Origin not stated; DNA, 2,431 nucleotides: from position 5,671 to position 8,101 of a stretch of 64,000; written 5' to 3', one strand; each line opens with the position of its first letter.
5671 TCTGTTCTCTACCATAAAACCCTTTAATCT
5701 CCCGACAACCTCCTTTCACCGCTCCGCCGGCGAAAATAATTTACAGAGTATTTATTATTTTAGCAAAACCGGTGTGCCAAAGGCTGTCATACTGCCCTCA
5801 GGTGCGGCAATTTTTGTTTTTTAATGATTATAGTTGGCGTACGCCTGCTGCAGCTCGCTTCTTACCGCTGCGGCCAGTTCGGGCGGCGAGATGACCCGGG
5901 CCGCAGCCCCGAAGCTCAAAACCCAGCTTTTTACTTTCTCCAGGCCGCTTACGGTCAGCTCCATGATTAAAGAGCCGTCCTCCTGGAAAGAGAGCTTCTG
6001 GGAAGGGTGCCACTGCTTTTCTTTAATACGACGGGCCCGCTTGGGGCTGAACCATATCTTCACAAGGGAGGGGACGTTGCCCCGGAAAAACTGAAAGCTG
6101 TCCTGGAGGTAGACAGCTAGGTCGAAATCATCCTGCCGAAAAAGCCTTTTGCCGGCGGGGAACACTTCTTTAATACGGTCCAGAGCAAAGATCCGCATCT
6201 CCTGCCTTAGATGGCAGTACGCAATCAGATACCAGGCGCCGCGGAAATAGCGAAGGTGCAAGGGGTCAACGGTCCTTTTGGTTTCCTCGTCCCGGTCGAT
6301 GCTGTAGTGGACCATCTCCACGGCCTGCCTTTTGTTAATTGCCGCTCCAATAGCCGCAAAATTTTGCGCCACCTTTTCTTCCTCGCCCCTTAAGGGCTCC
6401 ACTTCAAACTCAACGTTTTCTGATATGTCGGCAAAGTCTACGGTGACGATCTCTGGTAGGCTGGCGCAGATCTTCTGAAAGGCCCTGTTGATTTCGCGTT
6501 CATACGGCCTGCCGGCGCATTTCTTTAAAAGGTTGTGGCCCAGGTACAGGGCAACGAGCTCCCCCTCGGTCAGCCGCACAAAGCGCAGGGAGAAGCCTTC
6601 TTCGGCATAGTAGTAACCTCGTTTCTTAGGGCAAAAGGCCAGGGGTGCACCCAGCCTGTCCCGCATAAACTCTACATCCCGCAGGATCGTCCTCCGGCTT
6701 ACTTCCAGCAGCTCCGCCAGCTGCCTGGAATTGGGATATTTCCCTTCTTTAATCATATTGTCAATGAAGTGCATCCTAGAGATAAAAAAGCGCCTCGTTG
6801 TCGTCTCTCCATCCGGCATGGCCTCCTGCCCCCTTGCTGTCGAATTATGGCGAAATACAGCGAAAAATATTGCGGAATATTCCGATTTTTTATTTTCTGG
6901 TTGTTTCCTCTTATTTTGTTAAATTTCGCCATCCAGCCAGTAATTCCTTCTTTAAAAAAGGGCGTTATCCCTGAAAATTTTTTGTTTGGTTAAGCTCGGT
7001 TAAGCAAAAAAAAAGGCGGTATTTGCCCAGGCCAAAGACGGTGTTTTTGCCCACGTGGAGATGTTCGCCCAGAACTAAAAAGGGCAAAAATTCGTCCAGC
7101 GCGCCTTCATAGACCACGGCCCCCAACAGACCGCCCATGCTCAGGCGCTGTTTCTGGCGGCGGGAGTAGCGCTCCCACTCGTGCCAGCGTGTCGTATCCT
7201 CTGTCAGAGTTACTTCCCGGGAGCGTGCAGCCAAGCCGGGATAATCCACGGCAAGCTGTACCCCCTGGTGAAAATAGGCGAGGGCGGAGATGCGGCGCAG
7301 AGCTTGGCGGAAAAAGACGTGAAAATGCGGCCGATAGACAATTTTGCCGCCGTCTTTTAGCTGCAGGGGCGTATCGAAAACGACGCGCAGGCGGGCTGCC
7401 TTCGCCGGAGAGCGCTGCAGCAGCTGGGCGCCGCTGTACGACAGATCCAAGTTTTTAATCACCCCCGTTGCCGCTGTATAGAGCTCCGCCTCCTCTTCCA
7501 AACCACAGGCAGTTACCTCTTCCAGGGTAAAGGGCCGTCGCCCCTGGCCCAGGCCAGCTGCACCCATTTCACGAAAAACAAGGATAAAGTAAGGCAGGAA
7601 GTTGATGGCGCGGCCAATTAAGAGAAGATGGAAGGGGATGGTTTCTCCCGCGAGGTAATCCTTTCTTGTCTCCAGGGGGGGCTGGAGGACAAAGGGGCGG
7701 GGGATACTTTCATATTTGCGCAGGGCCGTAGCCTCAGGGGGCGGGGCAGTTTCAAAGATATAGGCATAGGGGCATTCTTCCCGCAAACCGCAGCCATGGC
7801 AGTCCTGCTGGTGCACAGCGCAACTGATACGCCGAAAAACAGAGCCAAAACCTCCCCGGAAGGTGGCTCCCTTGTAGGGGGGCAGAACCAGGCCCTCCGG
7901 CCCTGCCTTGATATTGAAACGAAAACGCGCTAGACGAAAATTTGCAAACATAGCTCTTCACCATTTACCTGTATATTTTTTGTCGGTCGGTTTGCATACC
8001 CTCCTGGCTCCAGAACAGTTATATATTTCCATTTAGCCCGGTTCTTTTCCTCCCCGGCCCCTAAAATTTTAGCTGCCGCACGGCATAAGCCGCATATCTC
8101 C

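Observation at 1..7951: Type I CRISPR-Cas effector block with mixed subtype signatures and no array in 8 kb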

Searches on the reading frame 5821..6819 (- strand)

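Call 8: search_protein_families(library=pfam, proteins=[window:5821-6819:-], max_evalue=0.1)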
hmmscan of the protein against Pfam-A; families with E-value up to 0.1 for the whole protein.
window:5821-6819:- (332 aa): 3 families
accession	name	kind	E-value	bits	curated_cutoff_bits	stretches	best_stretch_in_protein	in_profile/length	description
PF13280.12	WYL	-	9.3e-23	80.5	21.8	1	153-219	2-68/70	WYL domain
PF25583.1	WCX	-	6.8e-21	74.8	23.9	1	253-326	5-75/76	WCX domain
PF08279.18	HTH_11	-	1.9e-05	24.9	25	1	30-69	17-54/55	HTH domain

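Call 9: search_protein_families(library=ncbifam, proteins=[window:5821-6819:-], max_evalue=0.1)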
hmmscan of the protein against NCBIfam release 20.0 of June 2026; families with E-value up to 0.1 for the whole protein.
window:5821-6819:- (332 aa): 3 families
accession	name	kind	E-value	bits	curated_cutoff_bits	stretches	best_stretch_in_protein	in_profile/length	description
NF053736.1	AcpB_EbpR_MafR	subfamily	0.00051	19.4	130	1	15-57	8-50/481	AcpB/EbpR/MafR family transcriptional regulator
NF007366.0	PRK09863.1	equivalog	0.0074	14.8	426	1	32-56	21-45/586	putative frv operon regulatory protein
TIGR04381.1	HTH_TypR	domain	0.077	13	30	0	27-45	20-38/49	TyrR/PhhR family helix-turn-helix DNA-binding protein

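Call 10: search_protein_families(library=padloc, proteins=[window:5821-6819:-], max_evalue=0.1)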
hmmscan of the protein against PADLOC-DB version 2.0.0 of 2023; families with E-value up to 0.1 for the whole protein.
window:5821-6819:- (332 aa): 7 families
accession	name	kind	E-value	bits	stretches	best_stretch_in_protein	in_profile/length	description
PDLC01457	WYL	-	4.3e-43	145.5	1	23-315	13-229/229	"CAS-I,CAS-II,CAS-III,CAS-IV,CAS-V,CAS-VI; associated_signaling"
PDLC01652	WYL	-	1.8e-40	136.9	1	147-326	13-161/162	"CAS-I,CAS-II,CAS-III,CAS-IV,CAS-V,CAS-VI; associated_signaling"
PDLC01766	Cas3c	-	8.3e-28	95.1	1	15-327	9-313/1009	-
PDLC03787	RTasWYL-YodC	-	1.1e-06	26.1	1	157-219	284-347/354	DRT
PDLC01484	WYL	-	5.8e-05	20.4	1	164-219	224-282/437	"CAS-I,CAS-II,CAS-III,CAS-IV,CAS-V,CAS-VI; associated_signaling"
PDLC01510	WYL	-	5.8e-05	20.4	1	164-219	224-282/437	"CAS-I,CAS-II,CAS-III,CAS-IV,CAS-V,CAS-VI; associated_signaling"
PDLC01036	WYL/Csx1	-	0.011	13.5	1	247-321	213-272/279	CARF+WYL C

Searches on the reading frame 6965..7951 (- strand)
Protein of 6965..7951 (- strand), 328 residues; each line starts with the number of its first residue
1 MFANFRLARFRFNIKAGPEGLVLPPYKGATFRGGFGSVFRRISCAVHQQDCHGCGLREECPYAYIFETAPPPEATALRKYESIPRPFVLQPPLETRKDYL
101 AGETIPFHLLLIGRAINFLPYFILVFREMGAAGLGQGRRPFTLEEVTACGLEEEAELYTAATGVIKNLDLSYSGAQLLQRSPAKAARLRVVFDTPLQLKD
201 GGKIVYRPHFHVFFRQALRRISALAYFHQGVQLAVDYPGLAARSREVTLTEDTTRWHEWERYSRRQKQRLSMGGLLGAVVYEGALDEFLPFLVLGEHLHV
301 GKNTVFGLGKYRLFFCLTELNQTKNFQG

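Call 8: search_protein_families(library=pfam, proteins=[window:6965-7951:-], max_evalue=0.1)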
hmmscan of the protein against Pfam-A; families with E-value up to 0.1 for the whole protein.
window:6965-7951:- (328 aa): 1 family
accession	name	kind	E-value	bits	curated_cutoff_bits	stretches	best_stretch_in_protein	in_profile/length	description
PF10040.14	CRISPR_Cas6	-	7.1e-19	68.8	25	1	192-311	3-89/89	CRISPR-associated endoribonuclease Cas6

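Call 9: search_protein_families(library=ncbifam, proteins=[window:6965-7951:-], max_evalue=0.1)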
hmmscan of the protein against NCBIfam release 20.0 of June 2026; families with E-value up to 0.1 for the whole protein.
window:6965-7951:- (328 aa): 1 family
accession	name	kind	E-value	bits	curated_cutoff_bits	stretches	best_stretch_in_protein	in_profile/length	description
TIGR01877.1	cas_cas6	equivalog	0.0073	16.8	58.65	0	85-312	9-200/200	CRISPR-associated endoribonuclease Cas6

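Call 10: search_protein_families(library=padloc, proteins=[window:6965-7951:-], max_evalue=0.1)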
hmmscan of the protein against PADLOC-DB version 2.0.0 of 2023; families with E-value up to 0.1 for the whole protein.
window:6965-7951:- (328 aa): 9 families
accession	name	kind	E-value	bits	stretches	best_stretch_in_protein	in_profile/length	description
PDLC01477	Cas6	-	2.7e-104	346.9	1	4-313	2-294/296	"CAS-I,CAS-II,CAS-III,CAS-IV,CAS-V,CAS-VI; crRNAmaturation"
PDLC01496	Cas6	-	1.6e-78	262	1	20-313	16-278/281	"CAS-I,CAS-II,CAS-III,CAS-IV,CAS-V,CAS-VI; crRNAmaturation"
PDLC01650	Cas6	-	2.6e-22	77.8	1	190-309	1-102/102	"CAS-I,CAS-II,CAS-III,CAS-IV,CAS-V,CAS-VI; crRNAmaturation"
PDLC01373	Cas6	-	3.9e-13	47.7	1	21-313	19-287/289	"CAS-I,CAS-II,CAS-III,CAS-IV,CAS-V,CAS-VI; crRNAmaturation"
PDLC02098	Cas6_IIIa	-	3.3e-12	45.2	1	9-314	2-200/200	-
PDLC01428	Cas6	-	4.7e-09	34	1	181-311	192-320/325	"CAS-I,CAS-II,CAS-III,CAS-IV,CAS-V,CAS-VI; crRNAmaturation"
PDLC01265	Cas6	-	1.4e-07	30.5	1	84-312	1-179/179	"CAS-I,CAS-II,CAS-III,CAS-IV,CAS-V,CAS-VI; crRNAmaturation"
PDLC01466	Cas6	-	6.2e-06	24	1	166-313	99-219/223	"CAS-I,CAS-II,CAS-III,CAS-IV,CAS-V,CAS-VI; crRNAmaturation"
PDLC00956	Cas6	-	0.0019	16.8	1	85-312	9-200/200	CRISPR-associated endoribonuclease Cas6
